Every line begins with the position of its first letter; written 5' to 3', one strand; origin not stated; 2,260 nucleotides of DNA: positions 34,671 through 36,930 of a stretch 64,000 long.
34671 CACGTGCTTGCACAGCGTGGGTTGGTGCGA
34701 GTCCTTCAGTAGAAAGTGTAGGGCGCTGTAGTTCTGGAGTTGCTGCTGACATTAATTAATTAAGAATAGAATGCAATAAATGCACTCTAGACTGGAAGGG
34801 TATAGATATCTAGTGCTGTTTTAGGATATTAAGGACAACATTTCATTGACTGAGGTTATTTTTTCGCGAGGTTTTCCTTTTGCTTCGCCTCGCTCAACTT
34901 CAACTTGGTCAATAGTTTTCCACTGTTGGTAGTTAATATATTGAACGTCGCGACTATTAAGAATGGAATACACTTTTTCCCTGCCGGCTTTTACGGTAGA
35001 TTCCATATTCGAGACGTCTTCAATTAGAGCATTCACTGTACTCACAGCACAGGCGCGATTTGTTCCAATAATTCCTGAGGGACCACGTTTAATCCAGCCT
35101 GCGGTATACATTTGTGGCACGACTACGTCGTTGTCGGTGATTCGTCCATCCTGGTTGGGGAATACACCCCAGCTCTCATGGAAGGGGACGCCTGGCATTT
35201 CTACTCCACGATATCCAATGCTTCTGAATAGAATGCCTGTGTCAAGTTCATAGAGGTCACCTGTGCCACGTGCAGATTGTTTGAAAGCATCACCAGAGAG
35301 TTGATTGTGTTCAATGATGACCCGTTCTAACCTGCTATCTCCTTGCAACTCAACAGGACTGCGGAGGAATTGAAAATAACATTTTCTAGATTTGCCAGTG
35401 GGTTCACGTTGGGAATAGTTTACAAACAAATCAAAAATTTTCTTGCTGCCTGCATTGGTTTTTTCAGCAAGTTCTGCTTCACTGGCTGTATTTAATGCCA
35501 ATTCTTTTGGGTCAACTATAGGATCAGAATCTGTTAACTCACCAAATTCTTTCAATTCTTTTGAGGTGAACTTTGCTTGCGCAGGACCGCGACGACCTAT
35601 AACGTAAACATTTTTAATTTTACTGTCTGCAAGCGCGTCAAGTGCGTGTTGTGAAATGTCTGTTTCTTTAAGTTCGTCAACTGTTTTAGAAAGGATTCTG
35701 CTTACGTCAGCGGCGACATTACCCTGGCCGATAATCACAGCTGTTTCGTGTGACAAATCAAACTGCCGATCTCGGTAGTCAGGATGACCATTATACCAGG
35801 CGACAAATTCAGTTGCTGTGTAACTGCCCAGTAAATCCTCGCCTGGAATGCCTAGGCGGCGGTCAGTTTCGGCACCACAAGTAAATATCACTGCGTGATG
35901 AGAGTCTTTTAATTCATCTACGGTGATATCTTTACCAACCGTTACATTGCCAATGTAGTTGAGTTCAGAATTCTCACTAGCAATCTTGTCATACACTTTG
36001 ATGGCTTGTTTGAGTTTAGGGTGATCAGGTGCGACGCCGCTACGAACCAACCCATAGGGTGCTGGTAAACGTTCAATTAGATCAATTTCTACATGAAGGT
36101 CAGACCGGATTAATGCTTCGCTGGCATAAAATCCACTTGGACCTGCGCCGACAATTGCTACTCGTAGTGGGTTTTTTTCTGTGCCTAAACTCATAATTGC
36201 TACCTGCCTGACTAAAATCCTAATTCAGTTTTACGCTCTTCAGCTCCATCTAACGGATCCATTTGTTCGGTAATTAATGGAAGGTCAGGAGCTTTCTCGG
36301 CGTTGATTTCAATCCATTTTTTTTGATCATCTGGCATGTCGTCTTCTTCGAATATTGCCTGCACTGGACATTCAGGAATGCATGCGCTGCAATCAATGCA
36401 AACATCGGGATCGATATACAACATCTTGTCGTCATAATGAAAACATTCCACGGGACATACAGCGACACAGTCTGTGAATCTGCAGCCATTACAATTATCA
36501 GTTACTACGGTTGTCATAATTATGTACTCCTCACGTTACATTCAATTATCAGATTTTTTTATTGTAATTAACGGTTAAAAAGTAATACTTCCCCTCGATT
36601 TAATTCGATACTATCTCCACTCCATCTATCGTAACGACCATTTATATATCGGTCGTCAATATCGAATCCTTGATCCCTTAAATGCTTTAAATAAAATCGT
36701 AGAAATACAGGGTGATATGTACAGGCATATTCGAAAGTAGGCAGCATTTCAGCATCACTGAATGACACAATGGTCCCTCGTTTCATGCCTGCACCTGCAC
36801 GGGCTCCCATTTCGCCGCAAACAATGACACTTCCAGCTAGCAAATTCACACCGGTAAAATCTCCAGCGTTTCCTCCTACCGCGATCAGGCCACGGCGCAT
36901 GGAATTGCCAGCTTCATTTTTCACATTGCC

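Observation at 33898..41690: Eight-gene cluster looks like a complete pterin-dependent, NADPH/ferredoxin-linked formylmethanofuran dehydrogenase, not the metal-free Fhc hydrolase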

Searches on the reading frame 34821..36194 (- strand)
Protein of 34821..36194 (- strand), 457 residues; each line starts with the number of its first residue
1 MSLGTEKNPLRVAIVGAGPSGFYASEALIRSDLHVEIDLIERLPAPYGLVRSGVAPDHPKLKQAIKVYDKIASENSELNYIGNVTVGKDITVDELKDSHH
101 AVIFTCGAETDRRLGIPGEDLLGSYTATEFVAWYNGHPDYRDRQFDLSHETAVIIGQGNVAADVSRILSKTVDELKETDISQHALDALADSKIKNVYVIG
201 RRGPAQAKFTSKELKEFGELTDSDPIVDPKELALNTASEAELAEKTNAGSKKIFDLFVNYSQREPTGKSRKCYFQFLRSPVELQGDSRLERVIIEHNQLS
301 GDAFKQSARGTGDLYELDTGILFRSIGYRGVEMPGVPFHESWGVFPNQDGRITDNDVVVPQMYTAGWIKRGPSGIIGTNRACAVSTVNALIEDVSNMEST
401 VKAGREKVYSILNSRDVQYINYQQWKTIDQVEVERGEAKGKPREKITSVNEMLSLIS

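Call 4: search_protein_families(library=pfam, proteins=[window:34821-36194:-])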
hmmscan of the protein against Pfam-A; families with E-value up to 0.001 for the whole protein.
window:34821-36194:- (457 aa): 3 families
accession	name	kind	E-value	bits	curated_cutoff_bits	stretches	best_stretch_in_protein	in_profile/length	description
PF07992.20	Pyr_redox_2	-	1.4e-06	28.4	26.1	1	11-174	2-167/291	Pyridine nucleotide-disulphide oxidoreductase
PF13450.12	NAD_binding_8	-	0.00025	21.7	21.9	0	14-57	1-42/68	NAD(P)-binding Rossmann-like domain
PF13454.12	NAD_binding_9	-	0.00052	20.5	21.8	0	13-45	1-35/155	FAD-NAD(P)-binding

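Call 5: search_protein_families(library=ncbifam, proteins=[window:34821-36194:-])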
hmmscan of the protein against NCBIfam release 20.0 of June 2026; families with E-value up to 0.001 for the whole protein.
window:34821-36194:- (457 aa): 14 families
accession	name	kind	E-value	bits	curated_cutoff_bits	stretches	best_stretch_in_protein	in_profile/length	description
NF009409.0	PRK12770.1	subfamily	1.7e-20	73.4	343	1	6-213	15-217/360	putative glutamate synthase subunit beta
TIGR01317.1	GOGAT_sm_gam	subfamily_domain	2.7e-18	66.1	447.7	1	10-164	144-298/485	glutamate synthase small subunit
NF009410.0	PRK12771.1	subfamily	2.5e-17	62.7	516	1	10-168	139-287/566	NAD(P)-binding protein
TIGR01316.1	gltA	equivalog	1.2e-16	60.6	471.75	1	10-167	134-290/449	NADPH-dependent glutamate synthase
NF010590.0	PRK13984.1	equivalog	4.3e-16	58.2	946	1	6-186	285-461/611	putative oxidoreductase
NF009414.0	PRK12778.1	equivalog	1.4e-14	53.4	1103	1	5-167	427-588/752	bifunctional dihydroorotate dehydrogenase B NAD binding subunit/NADPH-dependent glutamate synthase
NF009454.0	PRK12814.1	equivalog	1.8e-14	53.1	916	1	9-167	193-341/657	putative NADPH-dependent glutamate synthase small subunit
TIGR01318.1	gltD_gamma_fam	subfamily_domain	6.3e-14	51.4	482.95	1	7-166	139-299/467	glutamate synthase, small subunit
TIGR03315.1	Se_ygfK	equivalog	2.6e-12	45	835.3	1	8-176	536-692/1012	putative selenate reductase subunit YgfK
NF009408.0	PRK12769.1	equivalog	5.5e-11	41.3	1003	1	9-166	327-485/659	formate-dependent uric acid utilization protein AegA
NF009413.0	PRK12775.1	equivalog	1.4e-10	39.7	1895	1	11-168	432-590/1006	putative trifunctional 2-polyprenylphenol hydroxylase/glutamate synthase subunit beta/ferritin domain-containing protein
NF009415.0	PRK12779.1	equivalog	2.7e-10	38.8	1519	1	11-167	308-465/944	putative bifunctional glutamate synthase subunit beta/2-polyprenylphenol hydroxylase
NF009451.0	PRK12809.1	equivalog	3.5e-09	35.5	1154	1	11-133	312-430/639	formate-dependent uric acid utilization protein YgfT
NF045599.1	bili_reduct_long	exception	0.00022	19.6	750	1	7-126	379-492/641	bilirubin reductase, long form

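Call 35: search_solved_structures(query=window:34821-36194:-, max_evalue=0.00001, show_alignments=1)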
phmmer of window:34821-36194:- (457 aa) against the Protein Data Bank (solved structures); distinct sequences matched with E-value up to 0.00001: 12.
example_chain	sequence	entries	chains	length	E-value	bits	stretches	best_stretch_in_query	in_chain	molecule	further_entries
1lqt_A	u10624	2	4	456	2.6e-109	369.3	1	9-454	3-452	FprA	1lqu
2c7g_A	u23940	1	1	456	3.3e-108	365.7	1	9-454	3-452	NADPH-FERREDOXIN REDUCTASE FPRA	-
1cjc_A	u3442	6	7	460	5.5e-98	332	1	6-456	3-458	PROTEIN (ADRENODOXIN REDUCTASE) | ADRENODOXIN REDUCTASE | NADPH:ADRENODOXIN OXIDOREDUCTASE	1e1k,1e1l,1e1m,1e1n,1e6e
4ylf_B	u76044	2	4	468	2e-14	56.7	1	10-167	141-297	Dihydropyrimidine dehydrogenase subunit A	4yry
5jca_L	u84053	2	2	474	4.2e-14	55.6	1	4-167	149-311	NADH-dependent Ferredoxin:NADP Oxidoreductase (NfnI) subunit alpha | NADH-dependent Ferredoxin:NADP Oxidoreductase subunit alpha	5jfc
5vj7_A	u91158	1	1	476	7.2e-14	54.8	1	4-167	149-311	Oxidoreductase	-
7mfm_I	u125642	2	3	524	1.1e-13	54.3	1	9-164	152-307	Glutamate synthase (NADPH) small chain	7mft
9n5u_A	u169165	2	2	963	1.5e-13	53.7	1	10-168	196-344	NfnA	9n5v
8oh5_C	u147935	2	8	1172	2.5e-10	43.1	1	11-194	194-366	Formate dehydrogenase-O, major subunit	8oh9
9bov_A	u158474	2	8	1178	1.1e-06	31.2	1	8-167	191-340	Molybdopterin oxidoreductase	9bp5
2vdc_G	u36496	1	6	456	4.3e-06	29.2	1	10-166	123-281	GLUTAMATE SYNTHASE [NADPH] SMALL CHAIN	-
6s6s_G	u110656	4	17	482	4.8e-06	29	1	10-166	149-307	Glutamate synthase [NADPH] small chain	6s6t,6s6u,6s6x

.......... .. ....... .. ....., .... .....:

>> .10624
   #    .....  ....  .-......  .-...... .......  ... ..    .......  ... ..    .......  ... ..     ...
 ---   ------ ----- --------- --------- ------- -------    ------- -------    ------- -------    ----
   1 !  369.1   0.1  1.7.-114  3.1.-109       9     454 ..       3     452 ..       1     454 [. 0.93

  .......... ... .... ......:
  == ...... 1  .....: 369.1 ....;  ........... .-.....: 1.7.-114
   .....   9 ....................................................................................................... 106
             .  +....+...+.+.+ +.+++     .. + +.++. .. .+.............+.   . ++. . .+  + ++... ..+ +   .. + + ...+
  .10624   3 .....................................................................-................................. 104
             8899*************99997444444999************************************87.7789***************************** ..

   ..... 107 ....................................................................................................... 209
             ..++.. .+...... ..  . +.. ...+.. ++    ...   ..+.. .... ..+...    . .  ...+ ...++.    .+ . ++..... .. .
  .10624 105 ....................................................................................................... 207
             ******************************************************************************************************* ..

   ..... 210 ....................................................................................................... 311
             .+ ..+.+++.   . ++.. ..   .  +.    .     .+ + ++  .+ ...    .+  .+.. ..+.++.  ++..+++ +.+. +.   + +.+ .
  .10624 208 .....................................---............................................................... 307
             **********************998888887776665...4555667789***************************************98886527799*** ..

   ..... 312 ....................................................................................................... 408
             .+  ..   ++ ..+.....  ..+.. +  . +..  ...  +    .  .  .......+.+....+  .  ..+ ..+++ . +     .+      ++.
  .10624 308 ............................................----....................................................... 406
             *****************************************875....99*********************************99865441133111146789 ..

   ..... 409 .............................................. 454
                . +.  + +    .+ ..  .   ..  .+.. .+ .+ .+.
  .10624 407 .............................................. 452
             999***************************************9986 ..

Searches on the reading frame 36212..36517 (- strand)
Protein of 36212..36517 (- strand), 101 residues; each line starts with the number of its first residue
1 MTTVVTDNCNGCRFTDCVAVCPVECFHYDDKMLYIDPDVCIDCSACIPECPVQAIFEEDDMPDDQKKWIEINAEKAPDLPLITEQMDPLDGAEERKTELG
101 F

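Call 4: search_protein_families(library=pfam, proteins=[window:36212-36517:-])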
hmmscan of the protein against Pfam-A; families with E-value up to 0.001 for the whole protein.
window:36212-36517:- (101 aa): 12 families
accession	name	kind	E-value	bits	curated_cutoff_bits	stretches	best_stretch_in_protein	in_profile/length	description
PF12837.12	Fer4_6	-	2e-09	37.4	25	1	34-55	3-24/24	4Fe-4S binding domain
PF13237.11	Fer4_10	-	1e-08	35.4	25.5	2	6-51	6-53/53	4Fe-4S dicluster domain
PF12797.12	Fer4_2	-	2.2e-08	34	24.5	1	33-52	3-22/22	4Fe-4S binding domain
PF00037.32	Fer4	-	5.8e-08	32.7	21.1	1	34-55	2-23/24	4Fe-4S binding domain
PF14697.11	Fer4_21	-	9e-08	32.6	35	1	35-57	3-28/59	4Fe-4S dicluster domain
PF13484.11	Fer4_16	-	3e-07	31.6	30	1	40-70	2-32/66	4Fe-4S double cluster binding domain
PF12838.12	Fer4_7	-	5.9e-07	30.3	27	1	8-54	1-52/52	4Fe-4S dicluster domain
PF13187.11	Fer4_9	-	9e-06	26.1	27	1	8-55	1-52/52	4Fe-4S dicluster domain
PF11953.13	DUF3470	-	9.2e-06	26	23.2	1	66-97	1-32/42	Domain of unknown function (DUF3470)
PF13183.11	Fer4_8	-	1.3e-05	26.1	27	1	39-69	4-35/68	4Fe-4S dicluster domain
PF12800.12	Fer4_4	-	0.00032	21.2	24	0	37-52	1-16/17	4Fe-4S binding domain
PF13534.11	Fer4_17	-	0.00039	21.4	22.2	0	40-59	2-21/61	4Fe-4S dicluster domain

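Call 5: search_protein_families(library=ncbifam, proteins=[window:36212-36517:-])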
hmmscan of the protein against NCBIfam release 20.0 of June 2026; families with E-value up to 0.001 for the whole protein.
window:36212-36517:- (101 aa): 41 families (the best 25 are shown)
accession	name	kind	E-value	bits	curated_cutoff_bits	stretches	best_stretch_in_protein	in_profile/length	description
NF045490.1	FdxA_Protbact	equivalog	3.8e-35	120.3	135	1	1-97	1-97/104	ferredoxin FdxA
NF045480.1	FdxA_Actino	equivalog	1.7e-20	73.3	125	1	1-74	1-74/107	ferredoxin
NF058577.1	FdxA_fam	equivalog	1.9e-12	47.2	65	1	1-54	1-52/52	4Fe-4S ferredoxin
TIGR04105.1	FeFe_hydrog_B1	subfamily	1.5e-11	43.7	450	1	4-58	108-162/462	monomeric [FeFe] hydrogenase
NF045874.1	Vhu_polyferre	exception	2.6e-10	39.6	600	1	4-70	125-189/381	F420-non-reducing hydrogenase associated-polyferredoxin VhuB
NF040864.1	HgcB_ferredoxin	equivalog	5.9e-09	35.7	99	1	5-55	12-61/93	mercury methylation ferredoxin HgcB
NF043039.1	HgcAB_like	equivalog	8.1e-09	35.5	285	1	4-55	297-349/350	HgcAB-like fusion protein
NF038196.1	ferrodoxin_EFR1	subfamily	3.5e-08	33.8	75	1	4-57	181-231/242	EFR1 family ferrodoxin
NF005504.0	PRK07118.1-3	equivalog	1.1e-07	31.5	437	1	6-71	218-281/293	Fe-S cluster domain-containing protein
NF041715.1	arsenate_red_ArrB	equivalog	1.4e-07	31.3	450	1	6-65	54-114/233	arsenate respiratory reductase iron-sulfur subunit ArrB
NF040770.1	hetero_SS_HdrA2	exception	1.5e-07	30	1100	1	3-82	573-650/777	CoB-CoM heterodisulfide reductase HdrA2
NF011569.0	PRK14993.1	equivalog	2.7e-07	30.3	416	1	6-61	97-153/244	tetrathionate reductase subunit TtrB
NF045797.1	DsrO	equivalog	4.1e-07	29.7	200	1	8-57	102-152/235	sulfate reduction electron transfer complex DsrMKJOP subunit DsrO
NF038355.1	FDH3_beta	equivalog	5.4e-07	29.8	240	1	7-54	52-100/180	formate dehydrogenase FDH3 subunit beta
TIGR01944.1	rnfB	subfamily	9.3e-07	28.6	68.7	1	31-56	106-131/190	RnfABCDGE type electron transport complex subunit B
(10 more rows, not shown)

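Call 36: search_solved_structures(query=window:36212-36517:-, max_evalue=0.00001, show_alignments=2)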
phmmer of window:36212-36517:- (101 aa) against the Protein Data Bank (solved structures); distinct sequences matched with E-value up to 0.00001: 40.
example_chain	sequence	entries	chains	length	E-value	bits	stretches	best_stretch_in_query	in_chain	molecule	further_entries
1frk_A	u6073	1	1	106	2.8e-31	111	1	4-94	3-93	FERREDOXIN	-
1frm_A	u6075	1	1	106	5.8e-31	110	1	4-94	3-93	FERREDOXIN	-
1gao_A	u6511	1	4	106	7.5e-31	109.7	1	4-94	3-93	FERREDOXIN I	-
1frl_A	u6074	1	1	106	1.1e-30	109.2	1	4-94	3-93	FERREDOXIN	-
1f5b_A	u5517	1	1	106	1.4e-30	108.8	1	4-94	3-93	FERREDOXIN 1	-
1axq_A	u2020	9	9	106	1.4e-30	108.8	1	4-94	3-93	FERREDOXIN | FERREDOXIN I | 7-FE FERREDOXIN I (FD1)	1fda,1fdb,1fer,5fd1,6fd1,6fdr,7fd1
1frh_A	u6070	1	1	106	1.5e-30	108.7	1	4-94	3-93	FERREDOXIN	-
1fri_A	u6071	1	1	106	1.6e-30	108.6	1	4-94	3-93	FERREDOXIN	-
1d3w_A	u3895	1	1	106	4.1e-30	107.3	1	4-94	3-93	FERREDOXIN 1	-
1fdd_A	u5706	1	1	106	4.4e-30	107.2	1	4-94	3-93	FERREDOXIN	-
1pc4_A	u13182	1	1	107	5.6e-30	106.8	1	1-94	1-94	Ferredoxin I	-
1pc5_A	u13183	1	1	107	5.7e-30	106.8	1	1-94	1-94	Ferredoxin I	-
2fd2_A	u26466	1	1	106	1e-29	106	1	4-94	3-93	FERREDOXIN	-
1fd2_A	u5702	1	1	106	1e-29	106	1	4-94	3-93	FERREDOXIN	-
1f5c_A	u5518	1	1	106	1.1e-29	106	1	4-94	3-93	FERREDOXIN 1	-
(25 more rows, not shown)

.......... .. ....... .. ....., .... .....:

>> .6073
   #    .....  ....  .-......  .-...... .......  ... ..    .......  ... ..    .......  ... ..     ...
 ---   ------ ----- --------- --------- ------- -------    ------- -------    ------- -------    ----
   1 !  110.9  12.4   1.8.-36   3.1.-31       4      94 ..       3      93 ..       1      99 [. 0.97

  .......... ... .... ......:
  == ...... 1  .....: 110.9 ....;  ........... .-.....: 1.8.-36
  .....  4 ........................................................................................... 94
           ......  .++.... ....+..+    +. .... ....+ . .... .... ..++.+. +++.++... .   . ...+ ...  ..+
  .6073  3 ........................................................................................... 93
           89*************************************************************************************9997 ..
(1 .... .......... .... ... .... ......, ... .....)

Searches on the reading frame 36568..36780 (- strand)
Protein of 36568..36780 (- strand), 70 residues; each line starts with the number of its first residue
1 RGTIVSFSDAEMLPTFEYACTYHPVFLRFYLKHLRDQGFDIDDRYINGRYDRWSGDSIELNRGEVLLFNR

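Call 68: search_solved_structures(query=window:36568-36780:-, max_evalue=10, show_alignments=3)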
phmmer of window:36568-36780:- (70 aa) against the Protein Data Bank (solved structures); distinct sequences matched with E-value up to 10: 3.
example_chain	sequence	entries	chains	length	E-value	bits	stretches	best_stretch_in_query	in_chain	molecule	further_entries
6s6y_C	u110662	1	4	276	0.0027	21.5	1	1-66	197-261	Formylmethanofuran dehydrogenase subunit C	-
5xr3_A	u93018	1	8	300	1.3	13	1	20-48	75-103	Protein/nucleic acid deglycase HchA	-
5xr2_A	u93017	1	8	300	1.3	13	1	20-48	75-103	Protein/nucleic acid deglycase HchA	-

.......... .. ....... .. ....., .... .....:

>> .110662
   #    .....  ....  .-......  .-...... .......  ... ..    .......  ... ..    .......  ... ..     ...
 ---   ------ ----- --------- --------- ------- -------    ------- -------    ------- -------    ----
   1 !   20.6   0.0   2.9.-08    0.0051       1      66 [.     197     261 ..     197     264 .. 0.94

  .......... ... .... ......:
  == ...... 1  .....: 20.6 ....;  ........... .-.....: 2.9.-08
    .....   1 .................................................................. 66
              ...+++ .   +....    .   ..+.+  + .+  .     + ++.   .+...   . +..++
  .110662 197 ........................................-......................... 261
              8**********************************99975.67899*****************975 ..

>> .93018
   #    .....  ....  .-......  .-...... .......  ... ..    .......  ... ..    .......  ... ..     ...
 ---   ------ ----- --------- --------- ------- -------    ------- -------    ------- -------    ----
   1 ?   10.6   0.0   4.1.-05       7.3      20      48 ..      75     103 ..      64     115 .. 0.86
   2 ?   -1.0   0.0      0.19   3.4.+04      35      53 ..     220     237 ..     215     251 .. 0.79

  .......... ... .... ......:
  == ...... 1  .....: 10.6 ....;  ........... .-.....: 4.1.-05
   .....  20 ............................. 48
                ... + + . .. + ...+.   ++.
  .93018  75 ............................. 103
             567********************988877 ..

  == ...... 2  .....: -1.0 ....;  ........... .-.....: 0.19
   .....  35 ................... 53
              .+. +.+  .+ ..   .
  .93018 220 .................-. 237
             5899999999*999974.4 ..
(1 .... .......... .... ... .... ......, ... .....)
